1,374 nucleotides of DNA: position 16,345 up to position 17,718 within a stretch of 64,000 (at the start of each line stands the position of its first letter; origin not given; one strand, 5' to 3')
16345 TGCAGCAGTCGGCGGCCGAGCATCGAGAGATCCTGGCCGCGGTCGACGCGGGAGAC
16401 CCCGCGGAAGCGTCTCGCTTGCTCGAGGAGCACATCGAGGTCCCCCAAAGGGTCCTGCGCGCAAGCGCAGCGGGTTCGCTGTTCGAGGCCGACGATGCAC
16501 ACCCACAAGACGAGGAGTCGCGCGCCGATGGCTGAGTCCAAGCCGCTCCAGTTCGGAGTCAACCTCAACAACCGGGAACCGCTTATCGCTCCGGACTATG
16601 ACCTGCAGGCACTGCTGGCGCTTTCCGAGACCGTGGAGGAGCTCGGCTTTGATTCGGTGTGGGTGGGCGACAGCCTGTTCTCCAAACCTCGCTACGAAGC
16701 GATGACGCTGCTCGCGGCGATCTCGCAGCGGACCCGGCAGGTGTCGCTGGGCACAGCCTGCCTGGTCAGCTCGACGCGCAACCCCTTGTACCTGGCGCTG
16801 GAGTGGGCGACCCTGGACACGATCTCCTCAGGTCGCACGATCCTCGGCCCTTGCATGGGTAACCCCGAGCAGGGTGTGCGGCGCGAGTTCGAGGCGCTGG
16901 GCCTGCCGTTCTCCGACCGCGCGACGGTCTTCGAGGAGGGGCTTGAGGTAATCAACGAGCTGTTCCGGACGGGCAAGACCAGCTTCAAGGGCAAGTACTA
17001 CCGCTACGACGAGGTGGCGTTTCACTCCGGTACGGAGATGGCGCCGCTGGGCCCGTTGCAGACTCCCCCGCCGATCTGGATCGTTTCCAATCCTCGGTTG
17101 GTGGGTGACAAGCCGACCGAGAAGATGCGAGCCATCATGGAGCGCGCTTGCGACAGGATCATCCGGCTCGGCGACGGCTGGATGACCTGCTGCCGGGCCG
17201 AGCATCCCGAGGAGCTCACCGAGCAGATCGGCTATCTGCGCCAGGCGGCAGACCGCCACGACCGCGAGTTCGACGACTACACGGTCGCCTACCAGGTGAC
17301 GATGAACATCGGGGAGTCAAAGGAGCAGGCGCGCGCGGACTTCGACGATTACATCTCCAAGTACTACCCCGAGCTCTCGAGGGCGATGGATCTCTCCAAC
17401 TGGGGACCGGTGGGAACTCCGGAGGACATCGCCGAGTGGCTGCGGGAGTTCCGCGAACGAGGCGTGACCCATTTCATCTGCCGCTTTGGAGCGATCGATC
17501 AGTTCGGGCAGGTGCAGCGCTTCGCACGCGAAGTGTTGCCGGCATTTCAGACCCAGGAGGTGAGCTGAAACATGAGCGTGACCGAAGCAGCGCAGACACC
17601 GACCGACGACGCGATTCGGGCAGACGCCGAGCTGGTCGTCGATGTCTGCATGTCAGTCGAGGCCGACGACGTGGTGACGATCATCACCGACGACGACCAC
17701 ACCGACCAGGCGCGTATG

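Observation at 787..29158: Vitamin B6 catabolic cluster that keeps the upper M. loti pathway but appears to use a different ring-opening route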

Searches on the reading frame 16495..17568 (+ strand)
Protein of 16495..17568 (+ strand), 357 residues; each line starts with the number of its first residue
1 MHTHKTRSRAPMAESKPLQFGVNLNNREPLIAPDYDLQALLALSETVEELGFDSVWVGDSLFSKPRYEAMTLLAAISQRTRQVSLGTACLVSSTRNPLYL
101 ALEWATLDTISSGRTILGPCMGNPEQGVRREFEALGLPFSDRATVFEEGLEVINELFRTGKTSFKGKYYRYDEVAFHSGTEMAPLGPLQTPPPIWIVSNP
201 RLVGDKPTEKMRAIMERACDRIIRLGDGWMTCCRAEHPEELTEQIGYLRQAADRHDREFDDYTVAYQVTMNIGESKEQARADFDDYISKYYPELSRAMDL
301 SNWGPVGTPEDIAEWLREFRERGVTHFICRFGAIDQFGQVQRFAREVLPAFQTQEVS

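Call 6: search_protein_families(library=pfam, proteins=[window:16495-17568:+])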
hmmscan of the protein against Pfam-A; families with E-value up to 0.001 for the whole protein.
window:16495-17568:+ (357 aa): 1 family
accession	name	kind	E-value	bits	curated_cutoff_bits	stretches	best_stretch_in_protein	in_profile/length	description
PF00296.26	Bac_luciferase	-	9.8e-45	153.7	27.9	1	21-326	4-314/314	Luciferase-like monooxygenase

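Call 17: search_solved_structures(query=window:16495-17568:+, max_evalue=1e-10)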
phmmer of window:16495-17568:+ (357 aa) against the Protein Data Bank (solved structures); distinct sequences matched with E-value up to 1e-10: 4.
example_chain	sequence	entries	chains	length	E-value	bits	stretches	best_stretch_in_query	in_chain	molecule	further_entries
8qpm_A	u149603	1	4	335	2.1e-16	63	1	33-197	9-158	5,10-methylenetetrahydromethanopterin reductase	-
8qq8_A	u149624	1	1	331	2.3e-16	62.9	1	32-197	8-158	5,10-methylenetetrahydromethanopterin reductase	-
8qpl_A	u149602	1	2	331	2.4e-16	62.8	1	33-197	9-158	5,10-methylenetetrahydromethanopterin reductase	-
1z69_A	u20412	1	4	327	9.3e-11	44.4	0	44-180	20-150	Coenzyme F420-dependent N(5),N(10)-methylenetetrahydromethanopterin reductase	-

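Call 20: search_protein_families(library=ncbifam, proteins=[window:16495-17568:+], max_evalue=0.00001)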
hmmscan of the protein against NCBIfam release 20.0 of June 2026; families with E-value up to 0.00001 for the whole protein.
window:16495-17568:+ (357 aa): 29 families (the best 25 are shown)
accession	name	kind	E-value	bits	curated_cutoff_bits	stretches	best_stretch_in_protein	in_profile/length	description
TIGR03619.1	F420_Rv2161c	subfamily_domain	1.8e-34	119.5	166.9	1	43-328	3-244/247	TIGR03619 family F420-dependent LLM class oxidoreductase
TIGR03571.1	lucif_BA3436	subfamily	7.9e-25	87.7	303.9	1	18-192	11-182/304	TIGR03571 family LLM class oxidoreductase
TIGR03621.1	F420_MSMEG_2516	subfamily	1.7e-22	79.9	213.15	1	36-340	12-290/295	TIGR03621 family F420-dependent LLM class oxidoreductase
TIGR03560.1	F420_Rv1855c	subfamily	2.4e-22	79.8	231.4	1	33-213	8-185/227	TIGR03560 family F420-dependent LLM class oxidoreductase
TIGR03854.1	F420_MSMEG_3544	hypoth_equivalog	8.2e-21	74.6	295.6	1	39-176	14-147/290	TIGR03854 family LLM class F420-dependent oxidoreductase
NF002619.0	PRK02271.1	equivalog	6.7e-19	68.3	276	1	32-175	8-142/329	5,10-methylenetetrahydromethanopterin reductase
TIGR03555.1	F420_mer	equivalog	1e-18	67.9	348.7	1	33-173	7-139/325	5,10-methylenetetrahydromethanopterin reductase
TIGR04024.1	F420_NP1902A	hypoth_equivalog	3.6e-16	58.8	345.4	1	36-178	13-147/330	TIGR04024 family LLM class F420-dependent oxidoreductase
TIGR03564.1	F420_MSMEG_4879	subfamily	1.1e-15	57.9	234.25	1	43-173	4-126/265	TIGR03564 family F420-dependent LLM class oxidoreductase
TIGR03559.1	F420_Rv3520c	subfamily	5.3e-15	55.3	335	1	45-281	20-237/325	LLM class F420-dependent oxidoreductase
TIGR03860.1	FMN_nitrolo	subfamily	2.8e-13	49.5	279.7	0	41-114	32-117/422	NtaA/DmoA family FMN-dependent monooxygenase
TIGR03858.1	LLM_2I7G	subfamily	1.3e-12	47.3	462.25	1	32-295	20-260/337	Atu2307/SP_0267 family LLM class monooxygenase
TIGR04021.1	LLM_DMSO2_sfnG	equivalog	9.1e-12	45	382.95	1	34-177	24-169/350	dimethylsulfone monooxygenase SfnG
TIGR04027.1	LLM_KPN_01858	hypoth_equivalog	1.2e-11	44.2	412.9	1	46-160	28-141/326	putative FMN-dependent luciferase-like monooxygenase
TIGR03857.1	F420_MSMEG_2249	hypoth_equivalog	4.5e-11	42.5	218.4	1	42-176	18-143/329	TIGR03857 family LLM class F420-dependent oxidoreductase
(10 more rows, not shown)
